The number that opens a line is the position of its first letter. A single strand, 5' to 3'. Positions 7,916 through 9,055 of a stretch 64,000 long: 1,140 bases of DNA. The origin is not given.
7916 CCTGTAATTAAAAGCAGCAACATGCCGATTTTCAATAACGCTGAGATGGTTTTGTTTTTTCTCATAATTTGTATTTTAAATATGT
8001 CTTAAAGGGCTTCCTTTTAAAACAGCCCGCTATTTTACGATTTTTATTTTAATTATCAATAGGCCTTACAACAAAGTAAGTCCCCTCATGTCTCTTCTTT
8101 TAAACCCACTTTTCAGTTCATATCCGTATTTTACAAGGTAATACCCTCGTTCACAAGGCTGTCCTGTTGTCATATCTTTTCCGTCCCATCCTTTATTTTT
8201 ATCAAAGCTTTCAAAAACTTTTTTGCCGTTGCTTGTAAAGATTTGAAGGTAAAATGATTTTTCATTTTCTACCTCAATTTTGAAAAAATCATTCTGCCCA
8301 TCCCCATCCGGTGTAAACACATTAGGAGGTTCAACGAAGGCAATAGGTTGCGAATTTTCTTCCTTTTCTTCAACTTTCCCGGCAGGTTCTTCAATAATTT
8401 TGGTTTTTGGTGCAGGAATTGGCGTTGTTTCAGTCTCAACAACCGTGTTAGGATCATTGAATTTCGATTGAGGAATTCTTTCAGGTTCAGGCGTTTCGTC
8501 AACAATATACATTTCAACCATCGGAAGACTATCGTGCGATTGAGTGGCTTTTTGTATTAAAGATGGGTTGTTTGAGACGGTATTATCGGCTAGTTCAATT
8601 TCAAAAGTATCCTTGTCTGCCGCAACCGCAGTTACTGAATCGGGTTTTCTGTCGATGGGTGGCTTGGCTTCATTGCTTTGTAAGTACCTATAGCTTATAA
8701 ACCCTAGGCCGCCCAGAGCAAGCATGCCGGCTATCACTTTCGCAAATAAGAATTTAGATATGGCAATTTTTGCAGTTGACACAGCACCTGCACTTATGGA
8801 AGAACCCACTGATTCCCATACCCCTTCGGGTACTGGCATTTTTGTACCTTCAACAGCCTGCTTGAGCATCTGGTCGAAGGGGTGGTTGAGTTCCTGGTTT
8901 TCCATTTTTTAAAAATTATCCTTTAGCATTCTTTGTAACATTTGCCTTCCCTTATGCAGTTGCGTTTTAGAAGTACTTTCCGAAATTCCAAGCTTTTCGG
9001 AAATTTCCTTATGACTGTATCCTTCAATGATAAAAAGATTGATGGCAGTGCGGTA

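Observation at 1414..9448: ECF sigma factor coupled to an anti-sigma-position membrane protein that ends in a T9SS type-B CTD, directly upstream of a 2188-aa T9SS adhesin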

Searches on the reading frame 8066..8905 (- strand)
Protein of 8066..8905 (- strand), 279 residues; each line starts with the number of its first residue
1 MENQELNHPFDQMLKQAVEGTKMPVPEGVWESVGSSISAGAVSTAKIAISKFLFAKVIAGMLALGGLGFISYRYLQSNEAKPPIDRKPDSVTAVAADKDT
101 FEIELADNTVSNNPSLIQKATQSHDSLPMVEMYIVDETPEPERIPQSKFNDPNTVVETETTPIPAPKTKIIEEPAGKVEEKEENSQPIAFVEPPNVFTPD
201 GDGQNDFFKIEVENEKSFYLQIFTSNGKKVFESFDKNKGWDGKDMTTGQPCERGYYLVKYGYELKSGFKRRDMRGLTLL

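Call 6: search_protein_families(library=pfam, proteins=[window:8066-8905:-], max_evalue=0.1)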
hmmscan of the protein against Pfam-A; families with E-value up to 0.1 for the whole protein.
window:8066-8905:- (279 aa): 1 family
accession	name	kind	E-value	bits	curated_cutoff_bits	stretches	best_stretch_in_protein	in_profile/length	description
PF13585.12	CHU_C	-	6.3e-14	52.3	27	1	193-260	3-72/86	CHU_C Type IX secretion signal domain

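Call 7: search_protein_families(library=ncbifam, proteins=[window:8066-8905:-], max_evalue=0.1)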
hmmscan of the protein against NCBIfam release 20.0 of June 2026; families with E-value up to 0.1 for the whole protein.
window:8066-8905:- (279 aa): 3 families
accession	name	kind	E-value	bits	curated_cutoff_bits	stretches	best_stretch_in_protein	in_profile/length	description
TIGR04131.1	Bac_Flav_CTERM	domain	4.8e-09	36.2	35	1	193-261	3-72/85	T9SS type B sorting domain-containing protein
TIGR04183.1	Por_Secre_tail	domain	0.073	13.1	23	0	205-261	8-59/72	T9SS type A sorting domain-containing protein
NF053608.1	Lsa66_OmpA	equivalog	0.097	11.1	700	0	193-244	366-419/581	fibronectin-binding adhesin Lsa66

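Call 8: find_homologous_proteins(query=window:8066-8905:-)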
Query window:8066-8905:- (279 aa): 1 proteins with E <= 0.001 among 527 candidates.
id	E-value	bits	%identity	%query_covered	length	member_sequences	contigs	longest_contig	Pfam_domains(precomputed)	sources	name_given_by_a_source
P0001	1.7e-182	623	99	100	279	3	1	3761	PF13585.13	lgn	-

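Call 9: find_encoding_contigs(protein=window:8066-8905:-, flank=10000)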
Protein window:8066-8905:- (279 aa): no gene with exactly this product is on record in the collection.

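Call 11: find_encoding_contigs(protein=P0001, flank=10000)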
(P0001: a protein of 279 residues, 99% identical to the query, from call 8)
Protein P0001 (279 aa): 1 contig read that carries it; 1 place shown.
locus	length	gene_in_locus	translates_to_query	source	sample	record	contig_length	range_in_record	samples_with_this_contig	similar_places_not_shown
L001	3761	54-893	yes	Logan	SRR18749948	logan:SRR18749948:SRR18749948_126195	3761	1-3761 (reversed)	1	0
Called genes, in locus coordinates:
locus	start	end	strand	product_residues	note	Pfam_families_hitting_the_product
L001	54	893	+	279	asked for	PF13585:CHU_C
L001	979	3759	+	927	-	?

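Call 20: search_protein_representatives(protein=window:8066-8905:-)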
Query: 279 residues. Proteins with E-value up to 0.001 (for the whole library): 10868; up to 1e-10: 314; up to 1e-30: 12. The best 150 are listed.
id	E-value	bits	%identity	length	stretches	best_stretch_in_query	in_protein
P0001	5.3e-183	622.8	99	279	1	1-279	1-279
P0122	1.8e-53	198.0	49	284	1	1-279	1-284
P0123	4.0e-46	173.9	41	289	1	1-279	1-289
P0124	8.7e-42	159.7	37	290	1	3-278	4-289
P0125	1.7e-41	158.7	36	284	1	2-275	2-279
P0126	3.1e-41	157.9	40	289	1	3-278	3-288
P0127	4.3e-41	157.4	41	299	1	1-276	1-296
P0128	2.0e-40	155.2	41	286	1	1-278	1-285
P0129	1.2e-37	146.1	38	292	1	1-278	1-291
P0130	6.3e-37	143.8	38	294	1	1-276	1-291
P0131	2.1e-33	132.2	37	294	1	1-273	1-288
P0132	3.3e-33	131.6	38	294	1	3-279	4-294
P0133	2.4e-23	99.3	43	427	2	179-263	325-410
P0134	1.1e-21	93.9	33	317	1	7-274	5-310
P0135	1.4e-21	93.5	33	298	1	10-268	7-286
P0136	1.1e-20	90.5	32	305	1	5-266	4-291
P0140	1.3e-19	87.0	32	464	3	194-277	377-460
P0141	2.0e-19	86.4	49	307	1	165-275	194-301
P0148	2.1e-18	83.1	37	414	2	194-270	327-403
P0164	4.1e-17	78.8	27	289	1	8-270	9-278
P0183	4.2e-16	75.5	28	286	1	12-273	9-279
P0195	1.4e-15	73.8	29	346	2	194-267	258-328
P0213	1.0e-14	70.9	33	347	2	194-264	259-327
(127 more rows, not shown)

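Call 52: predict_structure(alignment_id=A4)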
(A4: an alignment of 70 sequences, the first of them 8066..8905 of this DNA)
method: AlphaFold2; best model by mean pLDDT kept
length: 279 residues; sequences in the alignment: 70
mean_pLDDT: 71.4   pTM: 0.42
mean pLDDT of the five models: 71.4, 70.3, 70.2, 68.8, 68.3
residues with pLDDT >= 90: 87; 70-90: 36; 50-70: 129; < 50: 27
segments of 3 or more residues with pLDDT < 50: 44-52, 123-126, 134-137
pLDDT, mean of each block of 10 residues (from residue 1): 57 77 73 64 48 54 55 58 60 54 59 58 51 50 56 56 72 65 70 94 94 96 98 97 98 98 95 97
secondary structure, 60 per line:
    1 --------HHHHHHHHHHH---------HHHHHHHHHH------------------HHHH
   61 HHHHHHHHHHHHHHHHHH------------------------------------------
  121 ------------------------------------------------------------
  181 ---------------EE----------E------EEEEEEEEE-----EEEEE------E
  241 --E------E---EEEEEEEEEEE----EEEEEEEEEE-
elements in order: H9-19 H29-38 H57-78 E215-223 E229-233 E254-264 E269-278

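Call 54: fold_search(model_id=the predicted structure, library=pdb)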
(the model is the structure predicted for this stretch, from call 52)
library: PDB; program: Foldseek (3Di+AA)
matches with E <= 10: 1534; with E <= 0.001: 4
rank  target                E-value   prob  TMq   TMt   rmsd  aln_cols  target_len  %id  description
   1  5xyr                  1.3e-04  1.00  0.26  0.06   3.0       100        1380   16  Crystal structure of a serine protease from Streptococcus species (released 2018-08-08)
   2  7edd                  2.1e-04  1.00  0.26  0.06   3.0       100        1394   16  Crystal structure of a serine protease from Streptococcus pyogenes (released 2021-05-12)
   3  5xya                  7.6e-04  1.00  0.25  0.06   3.4       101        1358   18  Crystal structure of a serine protease from Streptococcus species (released 2018-08-08)
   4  5icu                  9.1e-04  1.00  0.20  0.50   7.1        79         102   20  The crystal structure of CopC from Methylosinus trichosporium OB3b (released 2016-04-06)
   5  3eif                  2.0e-03  1.00  0.25  0.08   3.9       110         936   17  1.9 angstrom crystal structure of the active form of the C5a peptidase from Streptococcus pyogenes (ScpA) (released 2009-02-24)
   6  7yzx_A                3.3e-03  1.00  0.25  0.08   4.3       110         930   16  ScpA from Streptococcus pyogenes, D783A mutant. (released 2022-08-31)
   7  7bj3                  3.3e-03  1.00  0.25  0.08   4.3       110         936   16  ScpA from Streptococcus pyogenes, S512A active site mutant (released 2021-05-12)
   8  3c12                  4.8e-03  1.00  0.18  0.34   4.7        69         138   19  Crystal Structure of FlgD from Xanthomonas campestris: Insights into the Hook Capping Essential for Flagellar Assembly (released 2008-12-09)
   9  8bty_A                5.4e-03  1.00  0.25  0.08   4.9       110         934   16  Structure of the active form of ScpB, the C5a-peptidase from Streptococcus agalactiae. (released 2023-11-15)
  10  1xf1_A                6.1e-03  1.00  0.24  0.08   5.0       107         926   19  Structure of C5a peptidase- a key virulence factor from Streptococcus (released 2005-11-22)
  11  3osv_D                6.9e-03  1.00  0.18  0.35   3.7        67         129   18  The crytsal structure of FLGD from P. Aeruginosa (released 2011-05-04)
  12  2xwx_A                6.9e-03  0.99  0.20  0.15   6.2       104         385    9  Vibrio cholerae colonization factor GbpA crystal structure (released 2011-11-16)
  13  8glk_D                7.4e-03  1.00  0.22  0.67   3.6        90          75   22  The Type 9 Secretion System dGldL peak II, NucA substrate bound complex (released 2024-01-31)
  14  3osv_C                7.9e-03  1.00  0.18  0.34   3.6        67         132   18  The crytsal structure of FLGD from P. Aeruginosa (released 2011-05-04)
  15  8te6                  1.1e-02  0.99  0.21  0.40   6.0       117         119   12  Crystal structure of a multiple lysine-to-arginine substitution mutant of the human CRIg C3b-binding domain (released 2023-07-12)
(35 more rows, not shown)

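Call 58: list_cluster_members(proteins=[P0122, P0127, P0136, P0141, P0148, P0164, P0183, P0195, P0140, P0213])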
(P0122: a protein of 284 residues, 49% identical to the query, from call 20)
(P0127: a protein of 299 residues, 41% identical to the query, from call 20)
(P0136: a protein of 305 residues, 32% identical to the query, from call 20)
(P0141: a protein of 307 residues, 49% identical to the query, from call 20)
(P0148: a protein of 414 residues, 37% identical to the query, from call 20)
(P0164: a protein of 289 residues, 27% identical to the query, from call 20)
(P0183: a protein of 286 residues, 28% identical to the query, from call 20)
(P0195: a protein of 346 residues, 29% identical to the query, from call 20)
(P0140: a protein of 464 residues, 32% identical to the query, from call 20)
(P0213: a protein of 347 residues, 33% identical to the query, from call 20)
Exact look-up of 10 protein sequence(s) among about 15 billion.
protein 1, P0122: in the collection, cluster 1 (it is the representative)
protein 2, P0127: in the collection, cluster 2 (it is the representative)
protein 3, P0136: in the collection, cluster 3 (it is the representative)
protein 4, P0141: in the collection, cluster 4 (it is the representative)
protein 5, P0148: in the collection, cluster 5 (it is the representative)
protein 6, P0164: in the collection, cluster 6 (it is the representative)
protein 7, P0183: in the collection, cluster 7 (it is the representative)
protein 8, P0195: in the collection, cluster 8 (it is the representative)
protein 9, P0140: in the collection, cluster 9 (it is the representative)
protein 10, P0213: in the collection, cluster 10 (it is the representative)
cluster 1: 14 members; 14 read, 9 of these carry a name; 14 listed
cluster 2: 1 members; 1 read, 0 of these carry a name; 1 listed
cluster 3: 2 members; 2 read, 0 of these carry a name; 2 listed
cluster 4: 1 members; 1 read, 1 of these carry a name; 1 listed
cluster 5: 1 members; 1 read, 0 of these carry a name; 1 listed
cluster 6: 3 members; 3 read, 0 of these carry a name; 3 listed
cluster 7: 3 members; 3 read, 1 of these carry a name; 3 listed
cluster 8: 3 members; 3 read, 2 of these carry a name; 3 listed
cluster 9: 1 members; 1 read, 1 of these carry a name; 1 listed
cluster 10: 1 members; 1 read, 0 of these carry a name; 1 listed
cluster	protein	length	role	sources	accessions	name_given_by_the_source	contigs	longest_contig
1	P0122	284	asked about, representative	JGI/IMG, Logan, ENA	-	gliding motility-associated-like protein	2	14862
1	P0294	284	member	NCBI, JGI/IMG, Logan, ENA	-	gliding motility-associated-like protein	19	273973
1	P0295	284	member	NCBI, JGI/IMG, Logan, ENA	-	gliding motility-associated-like protein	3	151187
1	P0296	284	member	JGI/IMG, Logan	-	gliding motility-associated-like protein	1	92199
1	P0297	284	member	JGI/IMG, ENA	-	gliding motility-associated-like protein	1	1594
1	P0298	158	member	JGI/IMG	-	gliding motility-associated-like protein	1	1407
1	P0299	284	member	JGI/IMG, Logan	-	gliding motility-associated-like protein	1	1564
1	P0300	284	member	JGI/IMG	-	gliding motility-associated-like protein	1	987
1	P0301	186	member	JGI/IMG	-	gliding motility-associated-like protein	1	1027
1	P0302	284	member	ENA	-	-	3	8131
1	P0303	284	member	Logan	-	-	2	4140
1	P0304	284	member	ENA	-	-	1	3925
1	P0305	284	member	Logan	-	-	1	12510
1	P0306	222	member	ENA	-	-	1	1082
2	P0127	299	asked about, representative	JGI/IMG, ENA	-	-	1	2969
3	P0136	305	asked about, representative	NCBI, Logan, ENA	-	-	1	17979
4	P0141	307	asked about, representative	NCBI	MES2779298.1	MAG: gliding motility-associated C-terminal domain-containing protein [Bacteroidota ...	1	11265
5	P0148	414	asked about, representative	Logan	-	-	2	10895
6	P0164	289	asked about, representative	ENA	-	-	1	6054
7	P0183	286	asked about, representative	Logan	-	-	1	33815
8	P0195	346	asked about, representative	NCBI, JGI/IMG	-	gliding motility-associated-like protein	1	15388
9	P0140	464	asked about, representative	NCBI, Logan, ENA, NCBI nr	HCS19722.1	MAG TPA: hypothetical protein DIW47_04020 [Bacteroidetes bacterium] | hypothetical protein [Bacteroidota bacterium]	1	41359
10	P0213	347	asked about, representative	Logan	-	-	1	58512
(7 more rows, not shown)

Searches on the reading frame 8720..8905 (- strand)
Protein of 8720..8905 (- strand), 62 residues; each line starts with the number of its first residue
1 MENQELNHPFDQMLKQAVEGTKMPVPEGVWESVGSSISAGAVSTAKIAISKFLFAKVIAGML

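Call 83: search_solved_structures(query=A3, max_evalue=10)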
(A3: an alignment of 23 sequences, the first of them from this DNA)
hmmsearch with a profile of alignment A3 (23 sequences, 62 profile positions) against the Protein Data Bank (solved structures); distinct sequences matched with E-value up to 10: 2.
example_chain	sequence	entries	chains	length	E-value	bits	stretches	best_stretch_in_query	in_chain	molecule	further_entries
3bcw_A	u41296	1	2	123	0.17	14.9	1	17-43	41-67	Uncharacterized protein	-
4hb1_A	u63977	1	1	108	7.4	9.7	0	11-22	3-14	DHP1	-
